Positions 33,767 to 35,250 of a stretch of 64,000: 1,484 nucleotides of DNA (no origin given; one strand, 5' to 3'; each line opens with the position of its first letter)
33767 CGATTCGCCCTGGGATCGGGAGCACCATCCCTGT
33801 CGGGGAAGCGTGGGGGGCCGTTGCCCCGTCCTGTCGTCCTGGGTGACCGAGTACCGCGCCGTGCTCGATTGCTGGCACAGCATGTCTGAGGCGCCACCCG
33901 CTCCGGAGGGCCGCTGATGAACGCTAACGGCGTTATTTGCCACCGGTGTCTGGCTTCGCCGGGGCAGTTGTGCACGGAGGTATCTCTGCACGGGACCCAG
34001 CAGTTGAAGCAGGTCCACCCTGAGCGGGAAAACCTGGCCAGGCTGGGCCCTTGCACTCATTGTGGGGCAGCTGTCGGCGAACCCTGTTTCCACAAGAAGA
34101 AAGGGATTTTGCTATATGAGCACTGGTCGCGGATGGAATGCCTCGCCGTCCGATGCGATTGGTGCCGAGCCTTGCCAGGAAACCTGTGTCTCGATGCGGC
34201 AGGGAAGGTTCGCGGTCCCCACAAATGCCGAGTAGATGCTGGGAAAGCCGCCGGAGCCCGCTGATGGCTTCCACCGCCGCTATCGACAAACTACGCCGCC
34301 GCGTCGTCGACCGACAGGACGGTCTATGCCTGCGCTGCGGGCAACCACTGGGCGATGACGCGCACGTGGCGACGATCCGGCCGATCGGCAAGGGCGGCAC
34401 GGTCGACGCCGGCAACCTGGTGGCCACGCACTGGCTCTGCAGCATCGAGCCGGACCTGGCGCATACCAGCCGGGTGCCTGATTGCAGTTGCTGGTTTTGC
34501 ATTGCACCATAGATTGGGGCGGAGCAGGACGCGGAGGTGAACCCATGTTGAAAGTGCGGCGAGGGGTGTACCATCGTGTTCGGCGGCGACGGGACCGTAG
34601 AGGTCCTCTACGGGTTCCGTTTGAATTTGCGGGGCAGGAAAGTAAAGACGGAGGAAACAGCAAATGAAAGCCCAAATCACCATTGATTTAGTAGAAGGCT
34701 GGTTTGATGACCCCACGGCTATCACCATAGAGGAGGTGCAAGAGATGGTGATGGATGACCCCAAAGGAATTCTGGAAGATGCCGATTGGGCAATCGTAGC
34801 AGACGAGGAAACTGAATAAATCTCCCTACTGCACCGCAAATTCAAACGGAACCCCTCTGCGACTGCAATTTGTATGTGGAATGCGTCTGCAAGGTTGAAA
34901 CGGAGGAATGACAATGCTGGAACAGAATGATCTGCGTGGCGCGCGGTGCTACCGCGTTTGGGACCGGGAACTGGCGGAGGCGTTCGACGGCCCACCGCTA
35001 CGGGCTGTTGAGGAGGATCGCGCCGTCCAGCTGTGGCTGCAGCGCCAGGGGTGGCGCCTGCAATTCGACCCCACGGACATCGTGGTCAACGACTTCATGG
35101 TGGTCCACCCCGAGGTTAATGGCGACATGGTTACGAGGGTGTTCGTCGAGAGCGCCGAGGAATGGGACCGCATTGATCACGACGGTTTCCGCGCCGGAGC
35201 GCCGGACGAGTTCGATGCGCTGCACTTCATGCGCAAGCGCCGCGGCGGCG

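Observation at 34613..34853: AT-rich mini-cassette flanked by a perfect 20-bp inverted repeat and encoding a 51-aa hyper-acidic protein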

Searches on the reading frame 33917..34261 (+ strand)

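Call 24: search_protein_families(library=pfam, proteins=[window:33917-34261:+], max_evalue=0.01)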
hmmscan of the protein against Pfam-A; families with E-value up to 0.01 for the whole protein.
window:33917-34261:+ (115 aa): 1 family
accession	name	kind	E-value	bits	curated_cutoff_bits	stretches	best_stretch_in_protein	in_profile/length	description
PF24623.2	Phage_zn_bind_8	-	2.3e-17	62.9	24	3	76-111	10-47/57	Putative DNA-binding phage zinc finger domain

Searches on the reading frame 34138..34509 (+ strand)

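Call 24: search_protein_families(library=pfam, proteins=[window:34138-34509:+], max_evalue=0.01)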
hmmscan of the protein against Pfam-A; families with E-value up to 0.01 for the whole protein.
window:34138-34509:+ (124 aa): 0 families

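Call 65: search_protein_families(library=phrogs, proteins=[window:34138-34509:+], max_evalue=0.01)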
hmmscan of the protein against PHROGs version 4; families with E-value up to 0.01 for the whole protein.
window:34138-34509:+ (124 aa): 8 families
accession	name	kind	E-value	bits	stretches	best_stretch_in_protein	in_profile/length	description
phrog_338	-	DNA, RNA and nucleotide metabolism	8.5e-06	26.3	1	30-101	175-255/340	HNH endonuclease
phrog_740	-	DNA, RNA and nucleotide metabolism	2.7e-05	24.3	1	39-102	16-78/332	HNH endonuclease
phrog_144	-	DNA, RNA and nucleotide metabolism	8.5e-05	23.3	1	43-101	66-128/175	HNH endonuclease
phrog_7785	-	DNA, RNA and nucleotide metabolism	0.00017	22.6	1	16-102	17-108/147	HNH endonuclease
phrog_5718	-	DNA, RNA and nucleotide metabolism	0.00078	19.6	1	39-102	106-170/394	HNH endonuclease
phrog_1035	-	DNA, RNA and nucleotide metabolism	0.0015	19.4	1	54-101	152-206/271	endonuclease VII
phrog_589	-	DNA, RNA and nucleotide metabolism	0.0026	18.5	1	45-96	75-129/179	HNH endonuclease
phrog_6050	-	DNA, RNA and nucleotide metabolism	0.0056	16.5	1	40-102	290-354/402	HNH endonuclease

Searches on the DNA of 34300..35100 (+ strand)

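Call 77: search_dna_similar(query=window:34605-34861:+, collection=phages, mode=distant, max_evalue=1)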
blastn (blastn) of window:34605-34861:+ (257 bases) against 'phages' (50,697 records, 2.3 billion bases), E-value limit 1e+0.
No match.

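Call 78: search_dna_similar(query=window:34605-34861:+, collection=plasmids, mode=distant, max_evalue=1)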
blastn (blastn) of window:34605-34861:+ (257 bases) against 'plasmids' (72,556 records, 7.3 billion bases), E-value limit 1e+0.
Records with a match: 1; places in all: 1; records where one place covers at least 80% of the query: 0.
Best place of each record, by identity: >=99% 1.
By first word of the organism name: Ketogulonicigenium 1.
By predicted mobility (MOB-suite, as given by PLSDB): non-mobilizable 1.
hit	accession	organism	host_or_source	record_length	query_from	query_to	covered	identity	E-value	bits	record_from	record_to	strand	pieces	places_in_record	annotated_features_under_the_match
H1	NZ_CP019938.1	Ketogulonicigenium robustum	cell culture,soil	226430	9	32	9%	100.0%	6e-2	45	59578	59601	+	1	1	gamma-glutamyltransferase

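Call 80: get_annotated_region(hit=H1, flank=3000)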
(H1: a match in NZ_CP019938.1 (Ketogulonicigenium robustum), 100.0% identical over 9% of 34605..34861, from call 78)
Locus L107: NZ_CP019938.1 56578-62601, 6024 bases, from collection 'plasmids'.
description: Ketogulonicigenium robustum strain SPU_B003 plasmid unnamed1, complete sequence
organism: Ketogulonicigenium robustum (NCBI taxid 92947)
taxonomy: Bacteria; Pseudomonadota; Alphaproteobacteria; Rhodobacterales; Roseobacteraceae; Ketogulonicigenium; Ketogulonicigenium robustum
host: -; source: cell culture,soil; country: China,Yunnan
typing (MOB-suite, as given by PLSDB): non-mobilizable
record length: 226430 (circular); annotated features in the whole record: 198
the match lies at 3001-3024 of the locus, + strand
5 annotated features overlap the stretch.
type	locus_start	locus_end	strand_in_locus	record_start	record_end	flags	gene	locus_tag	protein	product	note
CDS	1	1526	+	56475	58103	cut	-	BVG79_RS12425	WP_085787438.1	ABC transporter ATP-binding protein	-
CDS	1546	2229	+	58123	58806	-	-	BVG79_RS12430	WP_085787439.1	4-hydroxy-4-methyl-2-oxoglutarate aldolase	-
CDS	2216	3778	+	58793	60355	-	-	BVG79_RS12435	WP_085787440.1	gamma-glutamyltransferase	-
CDS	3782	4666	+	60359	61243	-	-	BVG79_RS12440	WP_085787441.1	N-formylglutamate amidohydrolase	-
CDS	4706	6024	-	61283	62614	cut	-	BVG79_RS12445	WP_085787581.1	esterase-like activity of phytase family protein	-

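Call 88: search_rna_families(source=window, start=34300, end=35100, threshold=evalue, max_evalue=1)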
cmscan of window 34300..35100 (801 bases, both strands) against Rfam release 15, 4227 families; matches with E-value up to 1: 0.
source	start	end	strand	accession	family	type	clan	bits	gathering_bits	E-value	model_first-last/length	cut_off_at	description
